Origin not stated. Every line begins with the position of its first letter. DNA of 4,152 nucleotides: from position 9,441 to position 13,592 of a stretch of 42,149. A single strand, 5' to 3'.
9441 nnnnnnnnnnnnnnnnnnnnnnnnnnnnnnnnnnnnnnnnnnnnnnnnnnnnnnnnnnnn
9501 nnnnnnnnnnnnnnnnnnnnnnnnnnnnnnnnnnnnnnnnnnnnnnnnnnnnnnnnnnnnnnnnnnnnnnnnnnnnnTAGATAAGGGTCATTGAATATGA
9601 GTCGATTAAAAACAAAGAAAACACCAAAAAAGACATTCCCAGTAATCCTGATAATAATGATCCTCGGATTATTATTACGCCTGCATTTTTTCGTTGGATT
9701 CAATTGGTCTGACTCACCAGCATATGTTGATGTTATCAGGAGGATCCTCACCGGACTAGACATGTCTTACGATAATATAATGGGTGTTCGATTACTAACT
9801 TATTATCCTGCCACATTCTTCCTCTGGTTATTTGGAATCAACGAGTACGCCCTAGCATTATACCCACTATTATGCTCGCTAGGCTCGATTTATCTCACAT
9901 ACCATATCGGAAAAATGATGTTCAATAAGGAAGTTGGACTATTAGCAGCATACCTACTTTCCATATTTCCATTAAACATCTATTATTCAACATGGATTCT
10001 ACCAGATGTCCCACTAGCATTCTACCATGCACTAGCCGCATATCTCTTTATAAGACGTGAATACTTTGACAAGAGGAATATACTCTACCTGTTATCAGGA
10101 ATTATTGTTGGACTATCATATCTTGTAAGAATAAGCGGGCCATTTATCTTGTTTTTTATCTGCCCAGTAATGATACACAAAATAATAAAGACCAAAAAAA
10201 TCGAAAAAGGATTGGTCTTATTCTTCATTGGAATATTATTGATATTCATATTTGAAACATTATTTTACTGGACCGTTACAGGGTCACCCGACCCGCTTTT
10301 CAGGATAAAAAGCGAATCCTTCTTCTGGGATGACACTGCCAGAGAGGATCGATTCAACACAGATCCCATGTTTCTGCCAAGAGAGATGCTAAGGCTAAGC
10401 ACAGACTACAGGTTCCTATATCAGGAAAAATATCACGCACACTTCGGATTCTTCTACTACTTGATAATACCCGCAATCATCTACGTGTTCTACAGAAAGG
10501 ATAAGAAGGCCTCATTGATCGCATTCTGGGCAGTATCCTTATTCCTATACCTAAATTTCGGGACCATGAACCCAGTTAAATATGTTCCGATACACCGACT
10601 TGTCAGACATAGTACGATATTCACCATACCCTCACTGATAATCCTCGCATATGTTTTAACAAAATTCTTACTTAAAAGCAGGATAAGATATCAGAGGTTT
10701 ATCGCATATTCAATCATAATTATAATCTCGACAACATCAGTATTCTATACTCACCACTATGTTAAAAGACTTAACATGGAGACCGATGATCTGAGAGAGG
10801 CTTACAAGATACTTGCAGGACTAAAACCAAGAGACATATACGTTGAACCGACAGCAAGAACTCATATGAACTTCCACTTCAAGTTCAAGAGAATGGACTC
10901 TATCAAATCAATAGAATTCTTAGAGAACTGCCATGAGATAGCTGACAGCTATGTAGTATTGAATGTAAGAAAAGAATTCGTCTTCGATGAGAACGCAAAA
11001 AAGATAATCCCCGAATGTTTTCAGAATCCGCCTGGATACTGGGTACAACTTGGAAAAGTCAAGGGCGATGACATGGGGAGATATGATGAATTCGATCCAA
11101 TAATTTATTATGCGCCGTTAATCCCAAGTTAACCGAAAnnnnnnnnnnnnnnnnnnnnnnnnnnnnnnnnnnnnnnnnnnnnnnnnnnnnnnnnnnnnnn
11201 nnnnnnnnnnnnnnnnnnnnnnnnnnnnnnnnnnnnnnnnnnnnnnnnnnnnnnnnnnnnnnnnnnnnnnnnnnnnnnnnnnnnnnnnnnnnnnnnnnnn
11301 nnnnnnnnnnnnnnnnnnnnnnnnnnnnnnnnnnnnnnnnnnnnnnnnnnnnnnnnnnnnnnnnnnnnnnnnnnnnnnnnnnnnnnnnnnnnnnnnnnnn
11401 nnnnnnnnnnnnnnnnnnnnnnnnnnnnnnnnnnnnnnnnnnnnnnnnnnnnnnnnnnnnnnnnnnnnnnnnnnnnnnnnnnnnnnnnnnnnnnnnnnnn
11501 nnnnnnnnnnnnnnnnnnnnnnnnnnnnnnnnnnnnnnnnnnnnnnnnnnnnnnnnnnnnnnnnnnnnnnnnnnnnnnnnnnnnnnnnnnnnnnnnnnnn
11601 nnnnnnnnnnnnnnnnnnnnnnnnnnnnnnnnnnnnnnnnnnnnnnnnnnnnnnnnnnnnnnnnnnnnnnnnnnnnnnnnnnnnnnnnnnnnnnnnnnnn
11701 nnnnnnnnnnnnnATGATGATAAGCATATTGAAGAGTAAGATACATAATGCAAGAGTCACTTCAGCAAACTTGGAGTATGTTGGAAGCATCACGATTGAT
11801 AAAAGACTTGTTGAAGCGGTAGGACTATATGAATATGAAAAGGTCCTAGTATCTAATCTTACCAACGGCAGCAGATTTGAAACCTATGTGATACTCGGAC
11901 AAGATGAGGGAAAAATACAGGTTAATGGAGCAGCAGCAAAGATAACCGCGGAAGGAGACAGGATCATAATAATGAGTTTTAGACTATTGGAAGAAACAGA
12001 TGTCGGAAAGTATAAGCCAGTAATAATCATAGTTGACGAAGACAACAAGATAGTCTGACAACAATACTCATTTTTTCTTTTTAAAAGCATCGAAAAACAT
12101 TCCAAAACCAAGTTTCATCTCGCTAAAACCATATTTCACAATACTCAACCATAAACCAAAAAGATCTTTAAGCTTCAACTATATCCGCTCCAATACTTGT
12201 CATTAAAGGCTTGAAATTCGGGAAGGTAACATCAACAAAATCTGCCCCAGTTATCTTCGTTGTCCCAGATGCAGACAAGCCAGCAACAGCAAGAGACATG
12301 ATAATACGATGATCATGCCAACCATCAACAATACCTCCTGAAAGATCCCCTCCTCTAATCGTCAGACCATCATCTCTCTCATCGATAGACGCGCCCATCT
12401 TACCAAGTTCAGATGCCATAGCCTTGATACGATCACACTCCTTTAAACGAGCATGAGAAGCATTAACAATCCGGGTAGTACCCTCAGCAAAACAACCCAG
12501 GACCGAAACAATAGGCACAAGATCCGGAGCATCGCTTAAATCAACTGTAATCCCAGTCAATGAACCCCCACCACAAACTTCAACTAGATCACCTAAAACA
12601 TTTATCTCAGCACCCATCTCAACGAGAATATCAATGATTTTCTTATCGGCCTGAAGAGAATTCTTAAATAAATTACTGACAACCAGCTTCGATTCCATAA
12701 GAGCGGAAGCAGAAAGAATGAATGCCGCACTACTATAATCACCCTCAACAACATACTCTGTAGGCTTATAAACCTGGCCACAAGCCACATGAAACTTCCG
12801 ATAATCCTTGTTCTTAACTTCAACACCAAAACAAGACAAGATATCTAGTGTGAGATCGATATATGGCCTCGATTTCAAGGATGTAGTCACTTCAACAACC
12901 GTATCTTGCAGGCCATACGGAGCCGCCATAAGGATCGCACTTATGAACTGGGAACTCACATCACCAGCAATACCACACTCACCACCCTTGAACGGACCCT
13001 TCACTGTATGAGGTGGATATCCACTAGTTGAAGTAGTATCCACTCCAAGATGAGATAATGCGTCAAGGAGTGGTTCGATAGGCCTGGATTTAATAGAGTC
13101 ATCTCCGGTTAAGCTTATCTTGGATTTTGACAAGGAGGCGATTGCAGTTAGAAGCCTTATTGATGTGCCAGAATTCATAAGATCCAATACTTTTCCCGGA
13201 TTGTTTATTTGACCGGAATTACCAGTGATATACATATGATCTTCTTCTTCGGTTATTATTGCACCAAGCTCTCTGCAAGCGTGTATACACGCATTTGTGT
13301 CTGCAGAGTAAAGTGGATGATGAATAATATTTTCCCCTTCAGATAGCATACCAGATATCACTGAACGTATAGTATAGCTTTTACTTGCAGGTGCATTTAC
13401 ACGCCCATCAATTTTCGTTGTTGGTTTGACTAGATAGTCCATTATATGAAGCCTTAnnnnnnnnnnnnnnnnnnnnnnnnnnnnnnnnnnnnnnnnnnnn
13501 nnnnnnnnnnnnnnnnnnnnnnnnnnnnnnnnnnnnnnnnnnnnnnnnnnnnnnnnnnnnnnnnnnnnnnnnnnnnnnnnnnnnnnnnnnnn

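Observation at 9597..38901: Eight GT-C-fold transferases in 30 kb but no AglB/STT3 signature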

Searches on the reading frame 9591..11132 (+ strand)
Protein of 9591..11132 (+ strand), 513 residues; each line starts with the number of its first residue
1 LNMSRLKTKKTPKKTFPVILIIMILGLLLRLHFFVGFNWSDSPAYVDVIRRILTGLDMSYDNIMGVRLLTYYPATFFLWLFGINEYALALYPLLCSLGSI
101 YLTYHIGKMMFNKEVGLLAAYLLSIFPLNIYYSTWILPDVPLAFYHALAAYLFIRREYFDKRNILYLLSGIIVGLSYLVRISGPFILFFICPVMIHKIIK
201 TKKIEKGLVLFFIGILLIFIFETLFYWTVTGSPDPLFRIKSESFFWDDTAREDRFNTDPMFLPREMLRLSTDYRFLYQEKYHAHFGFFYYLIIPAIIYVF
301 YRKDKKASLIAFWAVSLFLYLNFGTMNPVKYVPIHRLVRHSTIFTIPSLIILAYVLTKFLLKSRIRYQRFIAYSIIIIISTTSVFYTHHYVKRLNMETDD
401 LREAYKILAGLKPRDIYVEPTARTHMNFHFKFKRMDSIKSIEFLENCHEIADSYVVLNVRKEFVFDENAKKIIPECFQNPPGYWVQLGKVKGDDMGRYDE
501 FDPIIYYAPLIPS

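Call 3: search_protein_families(library=pfam, proteins=[window:9591-11132:+], max_evalue=0.01)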
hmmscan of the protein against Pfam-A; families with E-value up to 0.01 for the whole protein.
window:9591-11132:+ (513 aa): 2 families
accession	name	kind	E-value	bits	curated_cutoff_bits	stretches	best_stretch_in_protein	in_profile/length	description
PF13231.12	PMT_2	-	1.3e-11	45.4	26.1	1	70-227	6-160/160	Dolichyl-phosphate-mannose-protein mannosyltransferase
PF02366.24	PMT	-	1.8e-08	34.7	22.7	1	79-219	75-226/245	Dolichyl-phosphate-mannose-protein mannosyltransferase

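Call 8: search_protein_families(library=ncbifam, proteins=[window:9591-11132:+], max_evalue=0.1)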
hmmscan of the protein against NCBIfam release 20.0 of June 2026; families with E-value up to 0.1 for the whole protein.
window:9591-11132:+ (513 aa): 3 families
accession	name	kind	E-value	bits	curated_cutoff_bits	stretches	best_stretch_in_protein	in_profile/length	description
NF047440.1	LA3751_2_3_fam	subfamily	5.7e-06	25.4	200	1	75-401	90-399/460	LA_3751/LA_3752 family putative glycosyltransferase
NF045534.1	small_EYxxD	equivalog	0.023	14.4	29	0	345-369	15-37/37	EYxxD motif small membrane protein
TIGR03663.1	TIGR03663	subfamily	0.071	12.1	126.25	1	18-315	3-304/435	flippase activity-associated protein Agl23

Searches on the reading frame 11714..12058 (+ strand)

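Call 4: search_protein_families(library=pfam, proteins=[window:11714-12058:+], max_evalue=0.01)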
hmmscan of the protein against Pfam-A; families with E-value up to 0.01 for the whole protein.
window:11714-12058:+ (114 aa): 1 family
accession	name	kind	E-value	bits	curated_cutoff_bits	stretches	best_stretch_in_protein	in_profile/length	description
PF02261.22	Asp_decarbox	-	2.6e-44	150.2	25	1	1-113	1-114/115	Aspartate decarboxylase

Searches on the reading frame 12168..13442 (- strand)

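Call 4: search_protein_families(library=pfam, proteins=[window:12168-13442:-], max_evalue=0.01)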
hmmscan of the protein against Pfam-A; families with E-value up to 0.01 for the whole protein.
window:12168-13442:- (424 aa): 1 family
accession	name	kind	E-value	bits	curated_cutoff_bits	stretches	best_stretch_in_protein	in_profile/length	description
PF00275.25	EPSP_synthase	-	1.8e-113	379.9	22.8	1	6-411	2-414/417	EPSP synthase (3-phosphoshikimate 1-carboxyvinyltransferase)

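Call 48: search_protein_families(library=ncbifam, proteins=[window:12168-13442:-], max_evalue=0.001)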
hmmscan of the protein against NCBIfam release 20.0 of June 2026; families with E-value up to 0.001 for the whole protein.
window:12168-13442:- (424 aa): 6 families
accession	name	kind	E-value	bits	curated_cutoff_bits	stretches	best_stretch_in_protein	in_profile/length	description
TIGR01356.1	aroA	equivalog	1.7e-134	448.7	287.25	1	13-419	1-414/415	3-phosphoshikimate 1-carboxyvinyltransferase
NF008816.0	PRK11860.1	equivalog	5e-83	279.3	943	1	7-416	11-434/662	bifunctional 3-phosphoshikimate 1-carboxyvinyltransferase/cytidylate kinase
NF011381.1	PRK14806.1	equivalog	1.7e-62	211.7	902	1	2-421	303-730/733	bifunctional prephenate dehydrogenase/3-phosphoshikimate 1-carboxyvinyltransferase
TIGR01072.1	murA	equivalog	3.9e-29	101.7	392.7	1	5-422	6-415/416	UDP-N-acetylglucosamine 1-carboxyvinyltransferase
NF006873.0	PRK09369.1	subfamily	1.7e-28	99.5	297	1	3-422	4-415/419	UDP-N-acetylglucosamine 1-carboxyvinyltransferase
NF009470.0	PRK12830.1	equivalog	2.5e-20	72.6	552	1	6-422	7-413/417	UDP-N-acetylglucosamine 1-carboxyvinyltransferase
